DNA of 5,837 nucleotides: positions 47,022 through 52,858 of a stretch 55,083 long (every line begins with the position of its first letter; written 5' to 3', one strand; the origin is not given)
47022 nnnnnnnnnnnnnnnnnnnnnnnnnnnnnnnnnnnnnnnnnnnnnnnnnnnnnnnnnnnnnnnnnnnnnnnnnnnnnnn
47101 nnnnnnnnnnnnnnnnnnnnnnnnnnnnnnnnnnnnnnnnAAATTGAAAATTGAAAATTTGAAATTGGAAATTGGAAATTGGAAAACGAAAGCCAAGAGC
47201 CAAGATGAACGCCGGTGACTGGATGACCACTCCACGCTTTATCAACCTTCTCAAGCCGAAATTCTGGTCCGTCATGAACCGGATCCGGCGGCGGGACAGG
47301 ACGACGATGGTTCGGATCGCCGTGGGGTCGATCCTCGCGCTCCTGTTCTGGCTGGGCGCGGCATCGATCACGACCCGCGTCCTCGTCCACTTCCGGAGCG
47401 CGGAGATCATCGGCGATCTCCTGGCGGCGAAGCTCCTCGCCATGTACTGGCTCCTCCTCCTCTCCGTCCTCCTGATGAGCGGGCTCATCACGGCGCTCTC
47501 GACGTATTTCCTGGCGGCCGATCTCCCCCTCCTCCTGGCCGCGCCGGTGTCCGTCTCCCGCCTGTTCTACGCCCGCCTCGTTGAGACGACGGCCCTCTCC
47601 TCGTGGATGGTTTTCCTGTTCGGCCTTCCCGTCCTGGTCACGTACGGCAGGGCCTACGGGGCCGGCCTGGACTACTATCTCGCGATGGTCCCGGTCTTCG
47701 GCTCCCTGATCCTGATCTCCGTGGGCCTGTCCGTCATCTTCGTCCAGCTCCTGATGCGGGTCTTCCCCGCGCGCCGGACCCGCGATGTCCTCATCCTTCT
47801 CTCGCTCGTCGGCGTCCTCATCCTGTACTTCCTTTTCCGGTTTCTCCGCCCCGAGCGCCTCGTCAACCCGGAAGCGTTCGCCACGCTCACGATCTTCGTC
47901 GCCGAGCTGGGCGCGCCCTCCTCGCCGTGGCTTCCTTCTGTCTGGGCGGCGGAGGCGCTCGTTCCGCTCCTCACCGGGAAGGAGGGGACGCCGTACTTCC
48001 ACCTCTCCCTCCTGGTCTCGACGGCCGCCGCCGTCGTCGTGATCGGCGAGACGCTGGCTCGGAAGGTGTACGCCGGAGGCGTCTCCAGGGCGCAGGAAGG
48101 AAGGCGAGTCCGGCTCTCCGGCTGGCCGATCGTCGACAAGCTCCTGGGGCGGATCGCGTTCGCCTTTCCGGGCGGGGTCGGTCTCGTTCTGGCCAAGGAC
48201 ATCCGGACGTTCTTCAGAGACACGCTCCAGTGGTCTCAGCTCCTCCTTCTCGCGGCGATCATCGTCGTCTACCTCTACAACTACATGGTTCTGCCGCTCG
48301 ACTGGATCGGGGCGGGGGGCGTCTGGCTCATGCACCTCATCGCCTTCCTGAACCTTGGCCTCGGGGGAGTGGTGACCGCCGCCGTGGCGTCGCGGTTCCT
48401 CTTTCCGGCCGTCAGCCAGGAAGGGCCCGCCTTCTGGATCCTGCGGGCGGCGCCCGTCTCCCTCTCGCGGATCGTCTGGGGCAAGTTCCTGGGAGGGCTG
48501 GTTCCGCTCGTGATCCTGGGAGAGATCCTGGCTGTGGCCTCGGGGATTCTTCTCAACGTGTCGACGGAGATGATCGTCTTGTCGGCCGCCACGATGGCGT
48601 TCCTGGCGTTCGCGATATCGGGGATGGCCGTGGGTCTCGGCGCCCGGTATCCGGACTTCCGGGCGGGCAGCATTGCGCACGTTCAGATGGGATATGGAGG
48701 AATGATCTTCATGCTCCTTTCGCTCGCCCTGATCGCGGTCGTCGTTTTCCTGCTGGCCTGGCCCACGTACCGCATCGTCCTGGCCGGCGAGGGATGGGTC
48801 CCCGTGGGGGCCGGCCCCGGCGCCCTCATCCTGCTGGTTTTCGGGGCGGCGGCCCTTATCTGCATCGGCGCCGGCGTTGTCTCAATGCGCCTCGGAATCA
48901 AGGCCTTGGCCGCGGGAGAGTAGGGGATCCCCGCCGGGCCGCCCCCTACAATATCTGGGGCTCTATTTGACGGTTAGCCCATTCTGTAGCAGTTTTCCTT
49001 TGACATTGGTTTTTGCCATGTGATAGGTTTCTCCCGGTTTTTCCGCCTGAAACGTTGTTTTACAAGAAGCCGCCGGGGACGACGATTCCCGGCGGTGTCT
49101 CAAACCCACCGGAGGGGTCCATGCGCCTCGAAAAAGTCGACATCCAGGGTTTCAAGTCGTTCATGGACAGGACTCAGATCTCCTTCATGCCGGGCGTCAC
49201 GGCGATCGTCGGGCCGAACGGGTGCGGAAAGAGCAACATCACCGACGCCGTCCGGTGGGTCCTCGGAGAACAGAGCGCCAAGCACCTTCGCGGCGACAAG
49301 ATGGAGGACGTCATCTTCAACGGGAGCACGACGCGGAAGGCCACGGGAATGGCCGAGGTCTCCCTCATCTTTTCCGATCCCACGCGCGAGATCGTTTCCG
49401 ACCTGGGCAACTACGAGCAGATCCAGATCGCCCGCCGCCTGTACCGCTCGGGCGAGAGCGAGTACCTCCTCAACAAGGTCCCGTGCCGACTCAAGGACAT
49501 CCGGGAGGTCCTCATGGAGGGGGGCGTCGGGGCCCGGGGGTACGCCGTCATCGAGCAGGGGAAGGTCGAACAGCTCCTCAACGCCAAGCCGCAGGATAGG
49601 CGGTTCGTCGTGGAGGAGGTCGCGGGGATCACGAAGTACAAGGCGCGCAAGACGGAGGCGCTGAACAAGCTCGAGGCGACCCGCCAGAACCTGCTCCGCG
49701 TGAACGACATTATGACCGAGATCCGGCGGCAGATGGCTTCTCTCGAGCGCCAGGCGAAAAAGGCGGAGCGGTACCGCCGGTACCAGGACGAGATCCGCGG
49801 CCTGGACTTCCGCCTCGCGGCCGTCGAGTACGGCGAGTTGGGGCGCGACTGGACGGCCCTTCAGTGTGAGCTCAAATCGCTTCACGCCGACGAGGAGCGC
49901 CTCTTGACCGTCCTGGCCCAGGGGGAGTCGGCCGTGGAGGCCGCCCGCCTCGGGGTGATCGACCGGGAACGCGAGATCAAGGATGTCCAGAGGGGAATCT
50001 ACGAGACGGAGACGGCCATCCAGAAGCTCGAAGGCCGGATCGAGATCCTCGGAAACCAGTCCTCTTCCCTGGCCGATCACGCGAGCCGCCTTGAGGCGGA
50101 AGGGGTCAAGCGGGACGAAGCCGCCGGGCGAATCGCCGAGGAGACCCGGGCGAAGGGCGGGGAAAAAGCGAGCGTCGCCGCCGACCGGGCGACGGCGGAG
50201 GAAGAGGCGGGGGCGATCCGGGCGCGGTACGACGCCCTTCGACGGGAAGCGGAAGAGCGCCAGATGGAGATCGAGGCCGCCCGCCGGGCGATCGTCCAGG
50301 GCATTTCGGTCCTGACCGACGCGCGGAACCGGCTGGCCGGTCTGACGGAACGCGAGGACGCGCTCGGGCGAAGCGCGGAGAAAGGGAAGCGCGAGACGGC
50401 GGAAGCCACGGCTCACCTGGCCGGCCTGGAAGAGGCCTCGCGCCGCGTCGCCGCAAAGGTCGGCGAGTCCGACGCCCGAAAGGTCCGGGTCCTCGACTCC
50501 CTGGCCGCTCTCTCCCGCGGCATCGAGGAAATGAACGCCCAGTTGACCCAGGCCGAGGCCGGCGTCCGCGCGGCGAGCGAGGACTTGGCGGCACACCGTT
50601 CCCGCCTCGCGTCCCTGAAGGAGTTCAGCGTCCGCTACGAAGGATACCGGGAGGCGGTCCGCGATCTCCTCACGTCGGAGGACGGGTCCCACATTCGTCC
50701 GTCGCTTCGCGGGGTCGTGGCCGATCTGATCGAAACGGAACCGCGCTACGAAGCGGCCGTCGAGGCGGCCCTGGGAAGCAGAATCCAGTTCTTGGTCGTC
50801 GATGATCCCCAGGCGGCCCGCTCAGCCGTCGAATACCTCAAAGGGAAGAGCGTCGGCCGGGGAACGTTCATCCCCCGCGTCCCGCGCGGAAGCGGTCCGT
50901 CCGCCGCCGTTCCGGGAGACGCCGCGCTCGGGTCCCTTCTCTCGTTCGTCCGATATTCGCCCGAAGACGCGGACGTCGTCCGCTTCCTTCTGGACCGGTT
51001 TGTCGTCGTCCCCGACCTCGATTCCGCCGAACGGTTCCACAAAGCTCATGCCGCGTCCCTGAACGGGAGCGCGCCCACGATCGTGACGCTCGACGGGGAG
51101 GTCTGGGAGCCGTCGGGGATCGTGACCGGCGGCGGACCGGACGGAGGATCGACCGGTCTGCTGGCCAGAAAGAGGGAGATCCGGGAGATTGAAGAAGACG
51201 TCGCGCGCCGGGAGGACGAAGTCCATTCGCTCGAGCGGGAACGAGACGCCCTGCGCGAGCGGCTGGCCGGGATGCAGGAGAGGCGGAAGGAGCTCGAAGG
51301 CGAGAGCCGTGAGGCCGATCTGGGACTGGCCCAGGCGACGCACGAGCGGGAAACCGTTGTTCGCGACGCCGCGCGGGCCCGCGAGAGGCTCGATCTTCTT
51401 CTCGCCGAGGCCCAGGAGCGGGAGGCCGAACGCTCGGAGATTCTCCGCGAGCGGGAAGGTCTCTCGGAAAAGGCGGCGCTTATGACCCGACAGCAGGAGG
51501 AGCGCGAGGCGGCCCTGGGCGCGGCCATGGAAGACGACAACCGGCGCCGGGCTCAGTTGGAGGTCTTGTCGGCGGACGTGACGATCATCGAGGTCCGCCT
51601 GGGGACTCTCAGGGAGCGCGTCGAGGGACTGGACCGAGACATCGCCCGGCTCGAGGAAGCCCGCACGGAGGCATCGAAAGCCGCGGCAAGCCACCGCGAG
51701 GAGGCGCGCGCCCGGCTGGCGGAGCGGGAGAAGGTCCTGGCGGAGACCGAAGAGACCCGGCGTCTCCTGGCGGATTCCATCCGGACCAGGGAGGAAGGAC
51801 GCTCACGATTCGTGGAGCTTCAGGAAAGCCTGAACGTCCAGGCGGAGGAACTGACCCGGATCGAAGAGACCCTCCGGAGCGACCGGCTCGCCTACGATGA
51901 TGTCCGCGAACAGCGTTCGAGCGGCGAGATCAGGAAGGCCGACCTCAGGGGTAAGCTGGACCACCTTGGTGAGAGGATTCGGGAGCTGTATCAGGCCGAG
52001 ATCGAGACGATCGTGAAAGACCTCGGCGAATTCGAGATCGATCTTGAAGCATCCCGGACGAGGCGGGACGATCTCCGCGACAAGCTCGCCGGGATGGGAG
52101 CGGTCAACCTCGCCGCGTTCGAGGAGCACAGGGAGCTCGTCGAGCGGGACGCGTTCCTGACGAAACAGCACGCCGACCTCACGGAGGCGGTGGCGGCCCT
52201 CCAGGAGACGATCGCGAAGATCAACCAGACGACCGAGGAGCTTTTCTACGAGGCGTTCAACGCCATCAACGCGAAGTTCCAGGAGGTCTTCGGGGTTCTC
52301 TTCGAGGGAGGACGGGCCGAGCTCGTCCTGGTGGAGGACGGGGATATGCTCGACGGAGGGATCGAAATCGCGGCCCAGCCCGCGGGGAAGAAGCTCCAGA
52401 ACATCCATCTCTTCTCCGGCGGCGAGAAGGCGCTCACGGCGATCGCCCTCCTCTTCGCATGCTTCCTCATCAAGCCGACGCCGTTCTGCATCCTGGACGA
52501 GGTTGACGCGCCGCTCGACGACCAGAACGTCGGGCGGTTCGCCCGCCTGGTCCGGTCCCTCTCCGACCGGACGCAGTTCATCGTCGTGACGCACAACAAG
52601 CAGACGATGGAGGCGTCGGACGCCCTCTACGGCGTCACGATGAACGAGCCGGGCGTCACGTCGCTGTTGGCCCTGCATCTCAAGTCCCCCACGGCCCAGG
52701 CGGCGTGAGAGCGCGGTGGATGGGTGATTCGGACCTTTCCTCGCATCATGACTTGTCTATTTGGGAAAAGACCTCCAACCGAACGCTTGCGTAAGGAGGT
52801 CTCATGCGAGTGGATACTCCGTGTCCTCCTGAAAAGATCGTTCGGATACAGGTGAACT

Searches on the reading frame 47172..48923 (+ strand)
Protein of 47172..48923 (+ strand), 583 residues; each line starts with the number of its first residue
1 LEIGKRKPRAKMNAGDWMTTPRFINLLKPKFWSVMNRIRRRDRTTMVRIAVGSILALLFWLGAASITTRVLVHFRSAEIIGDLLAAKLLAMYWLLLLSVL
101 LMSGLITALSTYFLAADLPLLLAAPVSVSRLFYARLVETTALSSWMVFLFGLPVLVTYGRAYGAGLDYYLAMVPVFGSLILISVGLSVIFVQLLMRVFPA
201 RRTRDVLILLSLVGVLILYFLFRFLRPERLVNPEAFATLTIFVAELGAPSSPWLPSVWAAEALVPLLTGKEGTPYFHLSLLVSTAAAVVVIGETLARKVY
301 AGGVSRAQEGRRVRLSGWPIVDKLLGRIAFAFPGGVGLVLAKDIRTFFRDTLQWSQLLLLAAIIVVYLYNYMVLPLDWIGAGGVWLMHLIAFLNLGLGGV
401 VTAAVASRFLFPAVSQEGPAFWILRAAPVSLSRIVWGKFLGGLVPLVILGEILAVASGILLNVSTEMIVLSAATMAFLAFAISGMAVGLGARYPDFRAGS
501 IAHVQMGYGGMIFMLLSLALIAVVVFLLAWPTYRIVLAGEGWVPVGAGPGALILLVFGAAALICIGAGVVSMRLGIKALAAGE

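Call 12: search_protein_families(library=pfam, proteins=[window:47172-48923:+])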
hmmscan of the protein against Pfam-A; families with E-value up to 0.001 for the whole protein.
window:47172-48923:+ (583 aa): 1 family
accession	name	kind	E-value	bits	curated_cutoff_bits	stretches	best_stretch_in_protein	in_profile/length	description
PF16949.11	ABC_tran_2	-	1.1e-98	331.8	25.7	1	43-580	4-538/542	Putative ATP-binding cassette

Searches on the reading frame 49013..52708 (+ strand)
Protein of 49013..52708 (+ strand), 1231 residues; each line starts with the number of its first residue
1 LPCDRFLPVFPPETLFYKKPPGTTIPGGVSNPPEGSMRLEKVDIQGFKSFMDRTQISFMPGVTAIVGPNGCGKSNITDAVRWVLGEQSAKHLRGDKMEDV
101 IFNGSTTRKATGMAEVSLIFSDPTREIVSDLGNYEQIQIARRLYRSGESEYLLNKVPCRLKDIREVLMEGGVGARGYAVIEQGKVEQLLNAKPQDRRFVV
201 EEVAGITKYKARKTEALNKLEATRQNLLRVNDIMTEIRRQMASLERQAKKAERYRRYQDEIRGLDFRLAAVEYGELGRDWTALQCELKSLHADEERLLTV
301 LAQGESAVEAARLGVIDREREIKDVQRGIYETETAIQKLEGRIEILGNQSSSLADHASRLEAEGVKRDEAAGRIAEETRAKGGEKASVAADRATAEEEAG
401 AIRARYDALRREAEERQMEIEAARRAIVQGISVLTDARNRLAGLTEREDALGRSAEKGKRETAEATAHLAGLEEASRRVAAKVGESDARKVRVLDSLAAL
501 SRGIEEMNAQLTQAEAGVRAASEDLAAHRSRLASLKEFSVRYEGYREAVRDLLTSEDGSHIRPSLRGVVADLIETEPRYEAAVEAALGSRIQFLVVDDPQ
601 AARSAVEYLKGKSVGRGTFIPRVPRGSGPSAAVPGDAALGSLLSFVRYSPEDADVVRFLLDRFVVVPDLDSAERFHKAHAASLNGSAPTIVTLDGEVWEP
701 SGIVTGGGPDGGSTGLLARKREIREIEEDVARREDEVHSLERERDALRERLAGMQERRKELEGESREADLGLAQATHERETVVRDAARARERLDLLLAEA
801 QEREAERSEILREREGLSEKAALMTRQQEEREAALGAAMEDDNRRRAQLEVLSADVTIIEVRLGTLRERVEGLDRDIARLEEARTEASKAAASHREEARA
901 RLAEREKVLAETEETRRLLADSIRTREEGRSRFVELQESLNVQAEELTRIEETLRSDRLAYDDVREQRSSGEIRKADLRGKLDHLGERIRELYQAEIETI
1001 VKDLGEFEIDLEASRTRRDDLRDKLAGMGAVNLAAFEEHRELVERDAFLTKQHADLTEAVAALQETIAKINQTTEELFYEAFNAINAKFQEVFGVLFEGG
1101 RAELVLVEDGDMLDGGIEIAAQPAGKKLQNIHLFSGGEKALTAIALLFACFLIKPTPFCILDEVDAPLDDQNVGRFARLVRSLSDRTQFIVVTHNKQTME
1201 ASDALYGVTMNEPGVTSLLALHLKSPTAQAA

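Call 12: search_protein_families(library=pfam, proteins=[window:49013-52708:+])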
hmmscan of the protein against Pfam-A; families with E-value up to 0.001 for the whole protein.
window:49013-52708:+ (1231 aa): 7 families
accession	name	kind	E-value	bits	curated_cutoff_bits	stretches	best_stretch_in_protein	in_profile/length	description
PF02463.25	SMC_N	-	3.8e-68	229.6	40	1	39-1216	2-219/220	RecF/RecN/SMC N terminal domain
PF06470.18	SMC_hinge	-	9.7e-27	94.1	22.5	1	564-674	3-114/116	SMC proteins Flexible Hinge Domain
PF13476.12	AAA_23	-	1.9e-16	61.7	27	1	41-249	1-181/201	AAA domain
PF13304.12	AAA_21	-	1.8e-15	58.3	27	2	62-165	1-121/304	AAA domain, putative AbiEii toxin, Type IV TA system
PF13175.12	AAA_15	-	1.1e-12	48.8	32.1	1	37-142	1-92/374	AAA ATPase domain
PF00005.33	ABC_tran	-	5.4e-05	24.3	25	0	62-106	13-52/137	ABC transporter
PF13555.12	AAA_29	-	0.00012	22.1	27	1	48-85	10-47/61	P-loop containing region of AAA domain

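Call 32: find_encoding_contigs(protein=window:49013-52708:+, flank=10000, max_places=3)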
Protein window:49013-52708:+ (1231 aa): no gene with exactly this product is on record in the collection.
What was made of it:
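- Tried and rejected: One further look-up failed because the start codon I chose differed from the called gene (call 32).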
